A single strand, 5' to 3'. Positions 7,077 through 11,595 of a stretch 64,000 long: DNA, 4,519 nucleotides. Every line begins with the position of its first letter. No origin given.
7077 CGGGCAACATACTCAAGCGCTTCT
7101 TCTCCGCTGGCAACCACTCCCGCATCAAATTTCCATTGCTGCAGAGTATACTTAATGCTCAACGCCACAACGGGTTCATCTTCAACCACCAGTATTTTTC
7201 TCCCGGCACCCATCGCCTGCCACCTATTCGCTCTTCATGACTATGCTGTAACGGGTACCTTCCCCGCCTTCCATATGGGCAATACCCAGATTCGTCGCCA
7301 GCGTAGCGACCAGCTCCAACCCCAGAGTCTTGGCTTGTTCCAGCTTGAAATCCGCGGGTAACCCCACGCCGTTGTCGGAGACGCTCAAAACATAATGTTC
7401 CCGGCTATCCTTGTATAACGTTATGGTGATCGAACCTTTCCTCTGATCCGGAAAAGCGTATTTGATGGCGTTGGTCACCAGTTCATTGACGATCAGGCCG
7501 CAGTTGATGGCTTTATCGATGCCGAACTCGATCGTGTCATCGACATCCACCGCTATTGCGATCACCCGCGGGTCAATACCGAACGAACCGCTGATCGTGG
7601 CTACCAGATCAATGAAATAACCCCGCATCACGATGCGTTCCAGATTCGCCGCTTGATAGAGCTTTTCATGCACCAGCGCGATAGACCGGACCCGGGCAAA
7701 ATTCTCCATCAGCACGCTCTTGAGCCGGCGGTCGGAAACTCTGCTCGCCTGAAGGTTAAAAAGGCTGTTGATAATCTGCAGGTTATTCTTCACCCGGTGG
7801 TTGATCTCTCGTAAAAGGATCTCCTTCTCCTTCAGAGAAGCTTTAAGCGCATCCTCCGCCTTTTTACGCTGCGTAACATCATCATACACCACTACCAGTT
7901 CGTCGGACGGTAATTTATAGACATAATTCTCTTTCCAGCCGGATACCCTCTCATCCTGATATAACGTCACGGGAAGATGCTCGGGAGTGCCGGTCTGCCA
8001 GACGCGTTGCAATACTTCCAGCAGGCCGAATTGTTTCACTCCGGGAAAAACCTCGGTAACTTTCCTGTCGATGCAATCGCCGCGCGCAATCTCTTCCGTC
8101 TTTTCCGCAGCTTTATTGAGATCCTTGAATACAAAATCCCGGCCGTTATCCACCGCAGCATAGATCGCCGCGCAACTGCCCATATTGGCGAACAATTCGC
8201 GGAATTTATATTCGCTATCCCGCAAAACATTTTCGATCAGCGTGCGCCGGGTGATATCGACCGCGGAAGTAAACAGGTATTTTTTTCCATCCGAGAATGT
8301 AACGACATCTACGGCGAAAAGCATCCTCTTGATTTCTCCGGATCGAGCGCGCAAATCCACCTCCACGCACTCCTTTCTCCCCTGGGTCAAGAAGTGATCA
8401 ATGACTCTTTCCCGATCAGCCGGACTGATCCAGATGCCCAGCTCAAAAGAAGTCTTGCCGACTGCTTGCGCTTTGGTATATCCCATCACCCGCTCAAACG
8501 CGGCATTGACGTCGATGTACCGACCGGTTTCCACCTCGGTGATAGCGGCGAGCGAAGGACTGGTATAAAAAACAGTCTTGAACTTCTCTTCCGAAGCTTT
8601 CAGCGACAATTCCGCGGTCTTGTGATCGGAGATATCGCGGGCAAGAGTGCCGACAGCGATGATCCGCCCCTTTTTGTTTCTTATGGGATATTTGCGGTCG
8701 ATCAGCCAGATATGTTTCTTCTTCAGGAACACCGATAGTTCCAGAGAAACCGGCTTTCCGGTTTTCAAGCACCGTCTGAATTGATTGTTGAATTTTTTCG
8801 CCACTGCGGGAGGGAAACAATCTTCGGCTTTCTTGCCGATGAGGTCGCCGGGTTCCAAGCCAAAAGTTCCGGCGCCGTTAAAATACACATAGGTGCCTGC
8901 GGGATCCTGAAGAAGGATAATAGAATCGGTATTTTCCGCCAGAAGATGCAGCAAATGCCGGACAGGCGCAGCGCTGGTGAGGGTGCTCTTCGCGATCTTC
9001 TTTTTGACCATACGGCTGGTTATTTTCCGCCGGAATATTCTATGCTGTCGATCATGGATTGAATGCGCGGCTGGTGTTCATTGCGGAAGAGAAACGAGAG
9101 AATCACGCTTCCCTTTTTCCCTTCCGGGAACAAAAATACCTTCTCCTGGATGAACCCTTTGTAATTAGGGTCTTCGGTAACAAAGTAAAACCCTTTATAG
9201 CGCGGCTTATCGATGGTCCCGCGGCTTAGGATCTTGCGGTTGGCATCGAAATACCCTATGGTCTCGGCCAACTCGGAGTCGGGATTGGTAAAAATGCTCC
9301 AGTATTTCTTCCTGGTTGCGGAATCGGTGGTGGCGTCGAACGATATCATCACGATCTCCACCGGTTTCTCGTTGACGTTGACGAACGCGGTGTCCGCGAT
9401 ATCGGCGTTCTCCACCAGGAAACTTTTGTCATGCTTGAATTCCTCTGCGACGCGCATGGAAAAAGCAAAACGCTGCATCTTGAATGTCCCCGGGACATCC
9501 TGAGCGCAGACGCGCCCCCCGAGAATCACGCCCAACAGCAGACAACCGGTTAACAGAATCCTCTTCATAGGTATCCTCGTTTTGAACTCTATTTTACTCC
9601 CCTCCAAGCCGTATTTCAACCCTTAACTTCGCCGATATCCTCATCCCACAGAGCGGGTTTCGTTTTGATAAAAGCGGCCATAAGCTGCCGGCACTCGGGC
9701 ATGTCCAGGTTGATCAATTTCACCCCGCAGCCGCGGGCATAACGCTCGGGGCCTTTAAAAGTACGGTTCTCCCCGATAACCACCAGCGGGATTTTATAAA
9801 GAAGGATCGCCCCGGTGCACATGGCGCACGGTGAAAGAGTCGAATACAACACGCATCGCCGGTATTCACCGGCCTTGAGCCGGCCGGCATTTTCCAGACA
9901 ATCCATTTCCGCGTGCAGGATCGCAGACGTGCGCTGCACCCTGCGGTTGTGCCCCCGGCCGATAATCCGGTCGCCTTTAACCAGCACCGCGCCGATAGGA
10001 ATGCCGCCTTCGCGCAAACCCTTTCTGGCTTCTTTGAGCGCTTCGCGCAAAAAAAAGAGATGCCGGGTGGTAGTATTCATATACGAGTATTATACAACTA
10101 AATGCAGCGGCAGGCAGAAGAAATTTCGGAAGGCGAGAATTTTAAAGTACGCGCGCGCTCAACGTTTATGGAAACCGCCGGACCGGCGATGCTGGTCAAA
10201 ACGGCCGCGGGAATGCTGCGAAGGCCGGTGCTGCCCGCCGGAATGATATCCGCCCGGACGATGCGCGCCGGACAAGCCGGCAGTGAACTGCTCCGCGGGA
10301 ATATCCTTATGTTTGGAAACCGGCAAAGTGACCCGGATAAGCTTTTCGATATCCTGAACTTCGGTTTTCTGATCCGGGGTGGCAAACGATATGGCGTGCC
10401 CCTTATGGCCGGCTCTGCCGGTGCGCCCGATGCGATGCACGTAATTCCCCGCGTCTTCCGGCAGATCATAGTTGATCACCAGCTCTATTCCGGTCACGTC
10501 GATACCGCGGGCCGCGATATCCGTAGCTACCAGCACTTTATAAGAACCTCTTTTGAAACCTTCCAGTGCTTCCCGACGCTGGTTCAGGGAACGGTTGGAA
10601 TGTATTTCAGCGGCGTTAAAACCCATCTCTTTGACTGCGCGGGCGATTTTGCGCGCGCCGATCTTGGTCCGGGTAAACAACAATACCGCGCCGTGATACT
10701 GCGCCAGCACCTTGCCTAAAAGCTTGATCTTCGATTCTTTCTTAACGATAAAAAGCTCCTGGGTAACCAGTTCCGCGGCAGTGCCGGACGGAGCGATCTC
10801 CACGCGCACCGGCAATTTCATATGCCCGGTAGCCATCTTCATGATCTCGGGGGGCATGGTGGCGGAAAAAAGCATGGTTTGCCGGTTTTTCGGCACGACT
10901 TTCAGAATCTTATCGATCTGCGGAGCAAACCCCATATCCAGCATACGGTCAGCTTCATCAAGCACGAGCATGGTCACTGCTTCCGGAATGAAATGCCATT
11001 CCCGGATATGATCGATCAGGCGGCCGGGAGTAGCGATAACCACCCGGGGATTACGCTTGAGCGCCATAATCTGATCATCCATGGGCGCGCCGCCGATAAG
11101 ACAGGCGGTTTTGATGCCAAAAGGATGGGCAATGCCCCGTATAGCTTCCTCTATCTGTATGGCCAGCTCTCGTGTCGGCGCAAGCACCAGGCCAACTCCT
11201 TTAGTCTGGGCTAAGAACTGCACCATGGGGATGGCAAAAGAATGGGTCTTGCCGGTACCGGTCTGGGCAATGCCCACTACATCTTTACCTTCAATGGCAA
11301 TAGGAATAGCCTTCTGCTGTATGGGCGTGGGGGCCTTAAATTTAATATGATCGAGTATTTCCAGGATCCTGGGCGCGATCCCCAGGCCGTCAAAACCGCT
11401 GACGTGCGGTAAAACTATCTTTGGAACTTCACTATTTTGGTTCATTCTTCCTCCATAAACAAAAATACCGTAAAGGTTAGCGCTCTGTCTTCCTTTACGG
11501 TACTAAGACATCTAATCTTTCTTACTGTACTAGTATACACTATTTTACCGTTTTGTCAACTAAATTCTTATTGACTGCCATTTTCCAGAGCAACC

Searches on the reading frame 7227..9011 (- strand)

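Call 41: search_protein_families(library=pfam, proteins=[window:7227-9011:-], max_evalue=0.0001)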
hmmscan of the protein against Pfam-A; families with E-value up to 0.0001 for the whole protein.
window:7227-9011:- (595 aa): 9 families
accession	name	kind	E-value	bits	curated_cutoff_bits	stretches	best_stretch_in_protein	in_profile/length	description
PF08448.16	PAS_4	-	5.2e-29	101.1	23.1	1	29-130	5-108/110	PAS fold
PF07568.18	HisKA_2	-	3.6e-23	81.9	22.3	1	402-475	1-74/76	Histidine kinase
PF13426.13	PAS_9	-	7.6e-18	65.1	27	2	158-254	5-102/103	PAS domain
PF00989.32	PAS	-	9.3e-14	51.8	22.6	1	22-127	4-113/113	PAS fold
PF08447.18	PAS_3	-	1.5e-12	48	25.6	1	49-119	11-84/89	PAS fold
PF02518.31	HATPase_c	-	4e-09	37.3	26.4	1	506-592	8-107/111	Histidine kinase-, DNA gyrase B-, and HSP90-like ATPase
PF13581.12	HATPase_c_2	-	3.8e-08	33.8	27.4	1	488-586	16-121/127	Histidine kinase-like ATPase domain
PF13188.13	PAS_8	-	5.6e-06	26.5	21.8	0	142-185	1-44/65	PAS domain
PF07536.20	HWE_HK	-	7.8e-05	23.8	22.8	0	402-455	1-52/83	HWE histidine kinase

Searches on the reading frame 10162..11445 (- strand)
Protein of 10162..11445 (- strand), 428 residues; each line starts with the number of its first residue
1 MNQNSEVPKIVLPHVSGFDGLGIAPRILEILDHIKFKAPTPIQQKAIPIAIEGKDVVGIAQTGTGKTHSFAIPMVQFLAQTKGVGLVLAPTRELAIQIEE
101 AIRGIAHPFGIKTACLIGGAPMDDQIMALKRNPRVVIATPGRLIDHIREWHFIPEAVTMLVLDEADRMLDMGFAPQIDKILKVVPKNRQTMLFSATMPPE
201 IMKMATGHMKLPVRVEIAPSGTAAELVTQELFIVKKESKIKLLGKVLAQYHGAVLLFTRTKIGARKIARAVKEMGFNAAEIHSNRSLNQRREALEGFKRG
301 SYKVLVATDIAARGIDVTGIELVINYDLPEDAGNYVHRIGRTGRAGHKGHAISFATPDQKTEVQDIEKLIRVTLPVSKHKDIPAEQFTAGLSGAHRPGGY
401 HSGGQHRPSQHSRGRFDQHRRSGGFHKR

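Call 41: search_protein_families(library=pfam, proteins=[window:10162-11445:-], max_evalue=0.0001)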
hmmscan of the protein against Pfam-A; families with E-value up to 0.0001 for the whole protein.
window:10162-11445:- (428 aa): 3 families
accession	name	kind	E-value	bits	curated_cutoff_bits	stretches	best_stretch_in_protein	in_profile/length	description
PF00270.35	DEAD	-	2.9e-49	167.5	26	1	40-202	1-165/167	DEAD/DEAH box helicase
PF00271.37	Helicase_C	-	5.9e-29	101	23.5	1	239-346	2-110/110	Helicase conserved C-terminal domain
PF04851.21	ResIII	-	3.5e-06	27.5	22.5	1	54-197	24-162/164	Type III restriction enzyme, res subunit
